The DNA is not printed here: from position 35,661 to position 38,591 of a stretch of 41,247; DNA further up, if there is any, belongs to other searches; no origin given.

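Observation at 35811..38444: Deaminase barrel with a complete catalytic signature, about 500 aa of unrecognisable extra sequence, and no RADAR or CARF partner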

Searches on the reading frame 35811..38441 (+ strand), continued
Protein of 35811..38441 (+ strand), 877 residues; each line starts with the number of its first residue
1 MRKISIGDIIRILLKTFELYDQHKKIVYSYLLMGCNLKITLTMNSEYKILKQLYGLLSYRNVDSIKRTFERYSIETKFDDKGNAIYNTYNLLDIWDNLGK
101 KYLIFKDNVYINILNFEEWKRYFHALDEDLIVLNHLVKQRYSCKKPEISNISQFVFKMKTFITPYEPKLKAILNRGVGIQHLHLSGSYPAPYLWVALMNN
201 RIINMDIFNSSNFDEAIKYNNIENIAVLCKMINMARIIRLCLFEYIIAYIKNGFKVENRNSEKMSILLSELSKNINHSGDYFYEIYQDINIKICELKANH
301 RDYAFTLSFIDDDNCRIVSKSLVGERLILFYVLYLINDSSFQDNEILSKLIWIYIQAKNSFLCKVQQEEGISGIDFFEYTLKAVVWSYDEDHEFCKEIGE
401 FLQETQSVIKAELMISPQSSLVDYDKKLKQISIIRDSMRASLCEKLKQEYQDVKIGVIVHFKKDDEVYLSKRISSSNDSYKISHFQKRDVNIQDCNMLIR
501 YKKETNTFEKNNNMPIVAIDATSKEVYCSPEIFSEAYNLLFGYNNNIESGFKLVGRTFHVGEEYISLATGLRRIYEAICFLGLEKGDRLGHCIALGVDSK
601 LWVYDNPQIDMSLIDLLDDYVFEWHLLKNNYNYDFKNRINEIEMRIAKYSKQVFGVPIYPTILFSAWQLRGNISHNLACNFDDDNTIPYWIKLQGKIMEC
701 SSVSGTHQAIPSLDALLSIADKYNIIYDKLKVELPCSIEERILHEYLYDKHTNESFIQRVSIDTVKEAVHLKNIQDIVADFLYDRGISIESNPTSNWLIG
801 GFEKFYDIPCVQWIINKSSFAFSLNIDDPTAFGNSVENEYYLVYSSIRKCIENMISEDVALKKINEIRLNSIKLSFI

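Call 41: fold_search(model_id=the predicted structure, library=pdb)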
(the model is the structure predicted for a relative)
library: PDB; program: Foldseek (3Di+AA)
matches with E <= 10: 469; with E <= 0.001: 33
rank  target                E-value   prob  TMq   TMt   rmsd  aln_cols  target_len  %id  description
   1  8fnv_A                7.1e-27  1.00  0.62  0.70   9.1       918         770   17  Structure of RdrB from Escherichia coli RADAR defense system (released 2023-02-01)
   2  8fnv_D                1.1e-26  1.00  0.61  0.69   9.2       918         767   17  Structure of RdrB from Escherichia coli RADAR defense system (released 2023-02-01)
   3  8hr7_C                5.5e-26  1.00  0.64  0.71   9.2       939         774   16  Structure of RdrA-RdrB complex (released 2023-02-01)
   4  8hr7_K                2.5e-25  1.00  0.66  0.73   7.9       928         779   16  Structure of RdrA-RdrB complex (released 2023-02-01)
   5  8hr7_M                4.5e-25  1.00  0.63  0.69   8.7       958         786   16  Structure of RdrA-RdrB complex (released 2023-02-01)
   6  8hr7_E                6.1e-25  1.00  0.63  0.71   8.6       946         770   16  Structure of RdrA-RdrB complex (released 2023-02-01)
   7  8hr7_B                3.8e-24  1.00  0.66  0.73   8.1       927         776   17  Structure of RdrA-RdrB complex (released 2023-02-01)
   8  8hr7_F                2.6e-23  1.00  0.65  0.73   8.1       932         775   16  Structure of RdrA-RdrB complex (released 2023-02-01)
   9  1fkw                  4.7e-06  1.00  0.24  0.53   8.4       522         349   12  MURINE ADENOSINE DEAMINASE (D295E) (released 1996-08-01)
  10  1uio                  1.2e-05  1.00  0.24  0.54   6.0       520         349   12  ADENOSINE DEAMINASE (HIS 238 ALA MUTANT) (released 1997-06-24)
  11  1fkx                  1.5e-05  1.00  0.24  0.54   6.0       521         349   12  MURINE ADENOSINE DEAMINASE (D296A) (released 1996-08-01)
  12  3ou8_B                1.7e-05  1.00  0.24  0.60   7.7       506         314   12  The crystal structure of adenosine deaminase from Pseudomonas aeruginosa (released 2010-10-13)
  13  3rys_B                1.8e-05  1.00  0.21  0.50   9.5       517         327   12  The crystal structure of adenine deaminase (AAur1117) from Arthrobacter aurescens (released 2011-05-25)
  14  1add                  2.2e-05  1.00  0.24  0.55   8.7       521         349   12  A PRE-TRANSITION STATE MIMIC OF AN ENZYME: X-RAY STRUCTURE OF ADENOSINE DEAMINASE WITH BOUND 1-DEAZA-ADENOSINE AND ZINC- (released 1994-01-31)
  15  3iar                  2.2e-05  1.00  0.24  0.52   8.5       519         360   12  The crystal structure of human adenosine deaminase (released 2009-08-11)
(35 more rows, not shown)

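Call 56: find_related_loci(query=A1, collection=metagenome_contigs, flank=10000)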
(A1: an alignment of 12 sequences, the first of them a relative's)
Query A1 (877 aa) in metagenome_contigs; peptide patterns used: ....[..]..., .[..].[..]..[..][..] (x = any residue, [..] = any of these).
236 stretches matched a pattern; 5 encode a relative of the query (tblastn E <= 1e-3); 5 distinct loci.
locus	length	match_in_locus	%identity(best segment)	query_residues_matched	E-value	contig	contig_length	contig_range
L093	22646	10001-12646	50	1-877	0e+0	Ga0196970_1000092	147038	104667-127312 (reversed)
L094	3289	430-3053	41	1-877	0e+0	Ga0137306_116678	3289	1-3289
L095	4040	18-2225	35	116-877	7e-139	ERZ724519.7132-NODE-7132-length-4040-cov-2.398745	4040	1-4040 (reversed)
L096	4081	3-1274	34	469-877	2e-68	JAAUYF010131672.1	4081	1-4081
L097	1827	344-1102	40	557-848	4e-11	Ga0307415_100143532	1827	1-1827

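Call 57: find_related_loci(query=A1, collection=viral_contigs, flank=10000)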
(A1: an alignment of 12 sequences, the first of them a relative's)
Query A1 (877 aa) in viral_contigs; peptide patterns used: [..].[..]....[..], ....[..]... (x = any residue, [..] = any of these).
9 stretches matched a pattern, but none encodes a relative of the query by tblastn (E <= 1e-3).

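Call 59: search_protein_families(library=pfam, proteins=[L096:1308-3896:+, L095:2252-3487:-, L001:8113-9657:+, L004:7935-9284:+, L006:3190-5994:+, L012:8050-9576:-, L012:6638-7597:+, L012:1384-3750:+], max_evalue=0.1)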
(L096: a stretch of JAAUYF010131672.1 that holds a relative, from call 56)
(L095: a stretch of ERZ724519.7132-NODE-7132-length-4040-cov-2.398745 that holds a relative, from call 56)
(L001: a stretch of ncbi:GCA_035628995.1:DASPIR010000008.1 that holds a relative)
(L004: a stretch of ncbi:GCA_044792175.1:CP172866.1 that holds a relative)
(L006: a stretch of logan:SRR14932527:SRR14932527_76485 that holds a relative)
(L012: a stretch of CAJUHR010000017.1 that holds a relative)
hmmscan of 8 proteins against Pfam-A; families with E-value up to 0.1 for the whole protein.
L096:1308-3896:+ (863 aa): 15 families
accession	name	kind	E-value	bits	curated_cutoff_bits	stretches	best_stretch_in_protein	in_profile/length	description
PF12770.12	CHAT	-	3.4e-62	210.9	24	1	593-861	2-289/289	CHAT domain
PF13424.12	TPR_12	-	4.4e-24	84.9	30.1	4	223-286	9-74/77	Tetratricopeptide repeat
PF07719.23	TPR_2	-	9.2e-18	63.3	27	2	257-289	1-33/34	Tetratricopeptide repeat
PF00515.34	TPR_1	-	9.3e-13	47.8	27.8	1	257-289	1-33/34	Tetratricopeptide repeat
PF17874.7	TPR_MalT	-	1.1e-08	35.2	45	1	359-448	53-144/336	MalT-like TPR region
PF13181.12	TPR_8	-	1.1e-07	31.9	25.7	1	257-289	1-33/34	Tetratricopeptide repeat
PF13374.12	TPR_10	-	4.9e-07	30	27.5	0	93-120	3-30/42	Tetratricopeptide repeat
PF10579.15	Rapsyn_N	-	7.6e-06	26.3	23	1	58-111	12-62/80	Rapsyn N-terminal myristoylation and linker region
PF13428.12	TPR_14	-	2.4e-05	25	23.5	0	95-127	4-36/44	Tetratricopeptide repeat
PF13174.12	TPR_6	-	4.9e-05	24.1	26.3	0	55-82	3-30/33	Tetratricopeptide repeat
PF13176.12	TPR_7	-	0.00015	22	27.9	0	98-124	5-31/36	Tetratricopeptide repeat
PF13414.12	TPR_11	-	0.00055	20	26.8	1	59-80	1-22/42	TPR repeat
PF24885.1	TPR_NPHP3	-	0.0011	18.9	100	1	385-422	140-177/239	Nephrocystin-3 TPR domain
PF11817.14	Foie-gras_1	-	0.0025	18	23.3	0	63-113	159-209/257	Foie gras liver health family 1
PF13125.11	DUF3958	-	0.012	16.4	26.3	1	430-509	1-80/107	Protein of unknown function (DUF3958)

L095:2252-3487:- (411 aa): 1 family
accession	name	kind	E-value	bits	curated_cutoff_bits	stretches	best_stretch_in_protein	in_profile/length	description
PF08867.16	FRG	-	1.5e-05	26.2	25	1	145-240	4-92/94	FRG domain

L001:8113-9657:+ (515 aa): 0 families

L004:7935-9284:+ (450 aa): 1 family
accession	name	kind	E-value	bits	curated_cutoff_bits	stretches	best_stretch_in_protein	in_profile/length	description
PF13391.12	HNH_2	-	0.031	14.5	21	1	365-401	13-57/66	HNH endonuclease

L006:3190-5994:+ (935 aa): 1 family
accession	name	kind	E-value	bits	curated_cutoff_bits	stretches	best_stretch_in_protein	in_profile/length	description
PF12041.13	DELLA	-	0.021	15.2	23.8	0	773-819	2-47/69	Transcriptional regulator DELLA protein N terminal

L012:8050-9576:- (508 aa): 3 families
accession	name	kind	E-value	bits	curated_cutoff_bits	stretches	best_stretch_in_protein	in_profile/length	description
PF13289.12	SIR2_2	-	6.7e-07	29.9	24.5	1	45-144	3-100/141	SIR2-like domain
PF20984.2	PT26-6P_helical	-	0.064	13.9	27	0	287-359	33-109/141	PT26-6P, helical domain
PF17456.7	TcpS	-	0.075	13.3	28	0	304-344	13-53/155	Toxin-coregulated pilus protein S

L012:6638-7597:+ (320 aa): 2 families
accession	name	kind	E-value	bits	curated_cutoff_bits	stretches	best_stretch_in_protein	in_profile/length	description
PF06250.17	YhcG_C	-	2.4e-56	190.3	32.5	1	142-291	1-154/157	YhcG PDDEXK nuclease domain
PF17761.7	DUF1016_N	-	2.2e-15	57.4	32.8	1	2-120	62-136/137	DUF1016 N-terminal domain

L012:1384-3750:+ (789 aa): 2 families
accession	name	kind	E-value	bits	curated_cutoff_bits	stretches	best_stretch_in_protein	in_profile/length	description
PF00330.25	Aconitase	-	2.2e-89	301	28.7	1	73-504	2-462/463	Aconitase family (aconitate hydratase)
PF00694.25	Aconitase_C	-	0.0016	19.2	22.8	1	677-722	85-129/131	Aconitase C-terminal domain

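Call 63: find_encoding_contigs(protein=P0003, flank=6000, max_places=2)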
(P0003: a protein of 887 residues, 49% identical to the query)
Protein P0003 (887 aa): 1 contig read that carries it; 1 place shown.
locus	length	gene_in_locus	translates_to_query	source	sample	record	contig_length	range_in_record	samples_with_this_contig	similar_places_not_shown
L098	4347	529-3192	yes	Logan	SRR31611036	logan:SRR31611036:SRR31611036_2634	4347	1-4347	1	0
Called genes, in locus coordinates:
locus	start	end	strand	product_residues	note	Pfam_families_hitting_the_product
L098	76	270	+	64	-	-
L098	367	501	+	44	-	-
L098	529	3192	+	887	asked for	PF00962:A_deaminase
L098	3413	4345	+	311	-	?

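Call 64: find_encoding_contigs(protein=P0009, flank=6000, max_places=2)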
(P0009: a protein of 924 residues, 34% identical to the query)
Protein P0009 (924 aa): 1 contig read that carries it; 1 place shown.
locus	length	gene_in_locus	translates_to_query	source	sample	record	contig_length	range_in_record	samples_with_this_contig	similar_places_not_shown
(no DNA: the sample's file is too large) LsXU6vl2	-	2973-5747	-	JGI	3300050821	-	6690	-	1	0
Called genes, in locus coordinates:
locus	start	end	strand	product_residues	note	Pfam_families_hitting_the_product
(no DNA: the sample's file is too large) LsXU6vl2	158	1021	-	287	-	-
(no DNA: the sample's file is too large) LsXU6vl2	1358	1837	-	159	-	-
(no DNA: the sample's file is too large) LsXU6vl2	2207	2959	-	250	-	-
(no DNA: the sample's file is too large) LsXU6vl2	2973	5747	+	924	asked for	PF00962:A_deaminase (weak)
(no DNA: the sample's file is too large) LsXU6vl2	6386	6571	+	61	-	-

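Call 72: search_dna_similar(query=window:35811-38441:+, collection=plasmids, mode=protein, max_rows=12)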
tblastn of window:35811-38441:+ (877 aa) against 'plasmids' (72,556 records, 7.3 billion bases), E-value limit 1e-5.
Records with a match: 8; places in all: 8; records where one place covers at least 80% of the query: 3.
Best place of each record, by identity: <60% 8.
By first word of the organism name: Rhizobium 2; Aureibacter 1; Cetobacterium 1; Bacillus 1; Pantoea 1; Aliivibrio 1; Salmonella 1.
By predicted mobility (MOB-suite, as given by PLSDB): non-mobilizable 5; conjugative 3.
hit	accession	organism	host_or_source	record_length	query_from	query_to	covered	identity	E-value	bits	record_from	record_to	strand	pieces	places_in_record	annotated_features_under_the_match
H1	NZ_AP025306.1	Aureibacter tunicatorum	-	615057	119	876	86%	24.5%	8e-28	129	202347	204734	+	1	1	hypothetical protein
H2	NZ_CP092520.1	Cetobacterium somerae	Danio rerio,tissue sample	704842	166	877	81%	23.2%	4e-25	120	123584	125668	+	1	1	hypothetical protein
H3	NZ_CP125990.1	Bacillus cereus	cell culture,soil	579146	168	877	81%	22.5%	1e-24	119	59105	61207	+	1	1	hypothetical protein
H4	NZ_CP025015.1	Rhizobium leguminosarum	Lotus corniculatus,Bacteria culture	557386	482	848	42%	29.0%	1e-25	122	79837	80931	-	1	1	hypothetical protein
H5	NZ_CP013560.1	Rhizobium phaseoli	Phaseolus vulgaris,Whole ...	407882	443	847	46%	23.7%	1e-18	100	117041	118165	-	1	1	hypothetical protein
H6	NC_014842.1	Pantoea sp. At-9b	-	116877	516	871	41%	23.8%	7e-17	94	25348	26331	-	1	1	hypothetical protein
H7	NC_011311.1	Aliivibrio salmonicida LFI1238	-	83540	516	843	37%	25.8%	1e-19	103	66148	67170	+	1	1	rdrB: antiviral RADAR system adenosine deaminase RdrB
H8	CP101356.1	Salmonella enterica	chicken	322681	557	850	34%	25.9%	2e-14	86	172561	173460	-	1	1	hypothetical protein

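Call 73: search_dna_similar(query=window:35811-38441:+, collection=phages, mode=protein, max_rows=10)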
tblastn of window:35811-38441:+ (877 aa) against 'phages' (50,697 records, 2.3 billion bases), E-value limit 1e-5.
No match.

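Call 75: fold_search(model_id=the predicted structure, library=viral)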
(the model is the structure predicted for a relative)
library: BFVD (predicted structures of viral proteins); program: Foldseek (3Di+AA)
matches with E <= 10: 145; with E <= 0.001: 0
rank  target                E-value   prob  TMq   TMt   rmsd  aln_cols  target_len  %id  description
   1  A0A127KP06            1.9e-01  0.06  0.08  0.08  37.9       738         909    8  Uncharacterized protein [Pseudomonas phage YMC11/06/C171_PPU_BP]
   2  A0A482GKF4            2.2e-01  0.54  0.14  0.14  10.3       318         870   11  Tail protein [Escherichia phage vB_EcoM_Goslar]
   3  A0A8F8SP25            3.0e-01  0.20  0.10  0.22  12.1       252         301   14  (no name in the UniProt tables at hand)
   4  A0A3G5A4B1            3.9e-01  0.06  0.09  0.10  22.5       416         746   10  tRNA 4-thiouridine(8) synthase (Fragment) [Harvfovirus sp.]
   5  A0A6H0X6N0            6.3e-01  0.04  0.07  0.07  31.8       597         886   10  Internal virion protein B [Aeromonas phage PS]
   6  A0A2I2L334            6.6e-01  0.16  0.12  0.25  21.2       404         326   11  Aldo/Keto reductase [Orpheovirus IHUMI-LCC2]
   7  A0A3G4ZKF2            7.5e-01  0.20  0.11  0.22   9.3       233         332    7  Uncharacterized protein [Terrestrivirus sp.]
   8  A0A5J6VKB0            8.6e-01  0.03  0.09  0.10  24.2       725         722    9  XRN 5'-3' exonuclease-like protein [Megaviridae environmental sample]
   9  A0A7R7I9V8            9.4e-01  0.25  0.10  0.24  10.8       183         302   15  (no name in the UniProt tables at hand)
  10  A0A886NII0            1.1e+00  0.10  0.10  0.22  16.6       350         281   10  (no name in the UniProt tables at hand)
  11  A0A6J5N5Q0            1.1e+00  0.01  0.07  0.05  31.9      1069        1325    9  Uncharacterized protein [uncultured Caudovirales phage]
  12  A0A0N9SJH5            1.2e+00  0.35  0.12  0.13   8.2       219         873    7  Glycoside hydrolase family 5 domain-containing protein [Pseudomonas phage POR1]
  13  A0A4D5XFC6            1.2e+00  0.06  0.09  0.07  13.6       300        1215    9  mRNA capping enzyme (Fragment) [Pithovirus LCPAC102]
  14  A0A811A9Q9            1.3e+00  0.03  0.10  0.13  20.7       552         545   10  (no name in the UniProt tables at hand)
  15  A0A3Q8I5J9            1.5e+00  0.06  0.06  0.08  12.9       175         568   10  Glycerophosphodiester phosphodiesterase [Lactobacillus phage Bromius]
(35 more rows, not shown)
